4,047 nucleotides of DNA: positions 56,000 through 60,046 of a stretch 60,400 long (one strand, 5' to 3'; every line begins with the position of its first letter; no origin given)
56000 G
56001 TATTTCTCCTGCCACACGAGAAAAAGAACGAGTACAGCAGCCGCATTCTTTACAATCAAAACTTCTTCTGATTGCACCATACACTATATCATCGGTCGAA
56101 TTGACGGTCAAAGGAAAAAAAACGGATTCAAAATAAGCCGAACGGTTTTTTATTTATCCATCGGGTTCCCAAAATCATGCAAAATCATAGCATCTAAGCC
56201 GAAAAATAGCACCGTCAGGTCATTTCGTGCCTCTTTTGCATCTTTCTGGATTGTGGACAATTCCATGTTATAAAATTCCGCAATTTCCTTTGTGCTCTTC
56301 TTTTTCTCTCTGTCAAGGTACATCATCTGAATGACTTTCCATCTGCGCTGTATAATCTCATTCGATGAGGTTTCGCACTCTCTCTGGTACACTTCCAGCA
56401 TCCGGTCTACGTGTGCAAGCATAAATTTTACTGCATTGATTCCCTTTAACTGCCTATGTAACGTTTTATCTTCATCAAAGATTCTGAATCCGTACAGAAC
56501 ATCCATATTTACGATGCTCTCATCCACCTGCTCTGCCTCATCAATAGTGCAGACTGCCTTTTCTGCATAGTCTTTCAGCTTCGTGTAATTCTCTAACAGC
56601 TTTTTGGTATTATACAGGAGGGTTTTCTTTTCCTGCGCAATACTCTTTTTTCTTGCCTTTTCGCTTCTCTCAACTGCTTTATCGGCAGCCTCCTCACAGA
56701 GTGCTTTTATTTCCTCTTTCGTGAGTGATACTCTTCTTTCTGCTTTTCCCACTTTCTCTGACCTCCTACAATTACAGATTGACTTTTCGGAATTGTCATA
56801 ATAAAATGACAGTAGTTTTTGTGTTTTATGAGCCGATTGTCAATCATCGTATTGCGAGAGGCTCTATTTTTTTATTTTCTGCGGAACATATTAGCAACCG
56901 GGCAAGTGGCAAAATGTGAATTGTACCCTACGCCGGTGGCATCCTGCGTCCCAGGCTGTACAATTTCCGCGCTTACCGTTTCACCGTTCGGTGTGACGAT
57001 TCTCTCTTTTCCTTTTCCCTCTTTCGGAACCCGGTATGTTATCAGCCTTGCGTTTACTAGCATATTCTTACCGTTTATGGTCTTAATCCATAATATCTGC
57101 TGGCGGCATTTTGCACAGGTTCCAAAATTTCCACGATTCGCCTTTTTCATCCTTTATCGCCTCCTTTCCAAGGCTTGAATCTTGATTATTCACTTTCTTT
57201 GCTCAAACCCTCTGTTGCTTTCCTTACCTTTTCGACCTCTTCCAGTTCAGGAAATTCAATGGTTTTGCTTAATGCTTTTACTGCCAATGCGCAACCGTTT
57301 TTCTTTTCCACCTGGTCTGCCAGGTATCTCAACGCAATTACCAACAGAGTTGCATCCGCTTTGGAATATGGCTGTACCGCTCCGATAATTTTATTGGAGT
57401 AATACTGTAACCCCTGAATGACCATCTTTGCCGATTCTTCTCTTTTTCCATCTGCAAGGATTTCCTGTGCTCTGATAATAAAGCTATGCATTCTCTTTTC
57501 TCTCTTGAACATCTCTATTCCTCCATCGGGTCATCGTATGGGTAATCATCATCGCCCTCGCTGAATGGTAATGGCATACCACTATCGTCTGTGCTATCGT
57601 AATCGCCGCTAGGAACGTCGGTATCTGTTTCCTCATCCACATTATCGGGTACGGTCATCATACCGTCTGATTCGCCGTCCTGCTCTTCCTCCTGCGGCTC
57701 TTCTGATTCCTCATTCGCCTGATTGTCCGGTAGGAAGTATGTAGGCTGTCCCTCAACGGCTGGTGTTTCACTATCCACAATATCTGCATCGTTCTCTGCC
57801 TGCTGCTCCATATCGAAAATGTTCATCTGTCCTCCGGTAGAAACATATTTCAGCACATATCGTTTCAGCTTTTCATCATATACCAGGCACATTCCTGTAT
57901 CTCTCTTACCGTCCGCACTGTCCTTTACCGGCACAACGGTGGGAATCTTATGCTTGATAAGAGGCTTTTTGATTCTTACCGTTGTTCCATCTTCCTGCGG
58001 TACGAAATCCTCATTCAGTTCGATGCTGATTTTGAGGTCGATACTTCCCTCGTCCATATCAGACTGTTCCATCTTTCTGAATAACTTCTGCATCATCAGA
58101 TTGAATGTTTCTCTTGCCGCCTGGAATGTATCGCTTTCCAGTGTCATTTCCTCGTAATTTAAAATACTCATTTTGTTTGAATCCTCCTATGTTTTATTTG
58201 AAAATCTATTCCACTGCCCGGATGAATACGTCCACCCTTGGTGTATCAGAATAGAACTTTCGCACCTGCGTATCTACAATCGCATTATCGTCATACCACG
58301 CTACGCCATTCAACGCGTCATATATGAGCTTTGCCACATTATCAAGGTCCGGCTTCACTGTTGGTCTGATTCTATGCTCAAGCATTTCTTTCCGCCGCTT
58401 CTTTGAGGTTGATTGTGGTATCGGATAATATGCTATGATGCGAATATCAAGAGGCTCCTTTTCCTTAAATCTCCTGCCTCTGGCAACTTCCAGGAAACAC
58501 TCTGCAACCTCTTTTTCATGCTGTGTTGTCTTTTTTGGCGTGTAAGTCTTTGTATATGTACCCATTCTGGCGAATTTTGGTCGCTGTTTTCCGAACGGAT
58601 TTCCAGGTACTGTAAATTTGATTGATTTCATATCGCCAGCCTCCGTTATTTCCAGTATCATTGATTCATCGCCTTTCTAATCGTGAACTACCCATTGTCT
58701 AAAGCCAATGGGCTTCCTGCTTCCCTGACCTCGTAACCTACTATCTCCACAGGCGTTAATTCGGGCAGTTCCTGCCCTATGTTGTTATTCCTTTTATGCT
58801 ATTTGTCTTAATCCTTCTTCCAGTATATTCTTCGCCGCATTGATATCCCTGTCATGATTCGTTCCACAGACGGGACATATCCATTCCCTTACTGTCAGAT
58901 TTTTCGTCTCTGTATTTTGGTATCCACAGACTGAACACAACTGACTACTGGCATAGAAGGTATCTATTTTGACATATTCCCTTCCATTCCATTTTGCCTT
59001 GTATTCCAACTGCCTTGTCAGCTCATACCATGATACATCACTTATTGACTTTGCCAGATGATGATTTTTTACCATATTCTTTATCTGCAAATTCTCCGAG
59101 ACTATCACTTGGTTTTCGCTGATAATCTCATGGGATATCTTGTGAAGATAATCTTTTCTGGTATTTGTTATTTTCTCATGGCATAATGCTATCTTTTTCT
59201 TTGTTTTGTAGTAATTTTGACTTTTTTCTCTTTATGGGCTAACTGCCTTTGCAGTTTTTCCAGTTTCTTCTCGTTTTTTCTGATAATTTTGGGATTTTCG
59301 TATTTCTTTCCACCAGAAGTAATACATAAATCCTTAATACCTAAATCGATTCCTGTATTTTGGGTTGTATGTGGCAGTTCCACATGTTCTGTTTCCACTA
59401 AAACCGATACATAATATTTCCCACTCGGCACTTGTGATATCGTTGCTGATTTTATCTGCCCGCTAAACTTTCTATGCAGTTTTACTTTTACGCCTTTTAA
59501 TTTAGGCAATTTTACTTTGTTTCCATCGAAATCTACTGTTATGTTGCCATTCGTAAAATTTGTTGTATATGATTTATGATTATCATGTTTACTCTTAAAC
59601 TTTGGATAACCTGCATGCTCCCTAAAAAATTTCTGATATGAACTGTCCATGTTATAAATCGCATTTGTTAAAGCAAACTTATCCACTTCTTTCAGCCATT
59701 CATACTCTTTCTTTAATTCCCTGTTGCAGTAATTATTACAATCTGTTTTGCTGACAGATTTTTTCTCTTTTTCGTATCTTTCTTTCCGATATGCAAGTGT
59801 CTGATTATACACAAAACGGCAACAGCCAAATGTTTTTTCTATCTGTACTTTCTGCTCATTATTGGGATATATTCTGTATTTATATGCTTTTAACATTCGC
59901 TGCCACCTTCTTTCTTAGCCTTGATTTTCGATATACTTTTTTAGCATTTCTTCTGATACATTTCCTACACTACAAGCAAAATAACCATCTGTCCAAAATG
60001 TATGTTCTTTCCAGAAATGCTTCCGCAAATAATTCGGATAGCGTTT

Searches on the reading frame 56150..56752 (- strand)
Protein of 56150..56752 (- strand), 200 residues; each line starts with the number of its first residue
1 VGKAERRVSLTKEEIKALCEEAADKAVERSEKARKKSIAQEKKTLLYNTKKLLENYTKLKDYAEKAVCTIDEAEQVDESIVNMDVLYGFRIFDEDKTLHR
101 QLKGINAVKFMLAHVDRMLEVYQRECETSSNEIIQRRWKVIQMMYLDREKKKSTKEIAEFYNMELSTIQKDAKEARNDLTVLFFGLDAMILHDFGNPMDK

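Call 18: search_protein_families(library=phrogs, proteins=[window:56150-56752:-], max_evalue=0.001)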
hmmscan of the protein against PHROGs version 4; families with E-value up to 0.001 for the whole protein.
window:56150-56752:- (200 aa): 1 family
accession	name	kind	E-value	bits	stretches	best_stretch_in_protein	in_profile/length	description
phrog_1558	-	unknown function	8.7e-37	127.7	1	10-189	5-174/178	-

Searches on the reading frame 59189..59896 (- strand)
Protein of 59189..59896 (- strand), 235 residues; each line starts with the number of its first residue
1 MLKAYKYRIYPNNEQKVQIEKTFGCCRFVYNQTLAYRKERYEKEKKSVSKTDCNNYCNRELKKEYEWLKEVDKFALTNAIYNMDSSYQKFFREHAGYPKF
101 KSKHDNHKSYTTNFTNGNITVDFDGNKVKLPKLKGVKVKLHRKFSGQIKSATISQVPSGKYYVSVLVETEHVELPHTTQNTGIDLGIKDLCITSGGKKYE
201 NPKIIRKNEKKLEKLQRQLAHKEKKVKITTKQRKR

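Call 18: search_protein_families(library=phrogs, proteins=[window:59189-59896:-], max_evalue=0.001)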
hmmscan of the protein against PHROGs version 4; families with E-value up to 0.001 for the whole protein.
window:59189-59896:- (235 aa): 4 families
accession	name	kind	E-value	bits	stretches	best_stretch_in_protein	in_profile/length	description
phrog_13964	-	integration and excision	6e-96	321.6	1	1-235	1-232/237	transposase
phrog_506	-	integration and excision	4.2e-67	228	1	1-235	6-239/403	transposase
phrog_12300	-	integration and excision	2.4e-19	70.6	1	121-234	3-115/286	transposase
phrog_25073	-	unknown function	5.8e-16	59.5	1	2-107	4-110/114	-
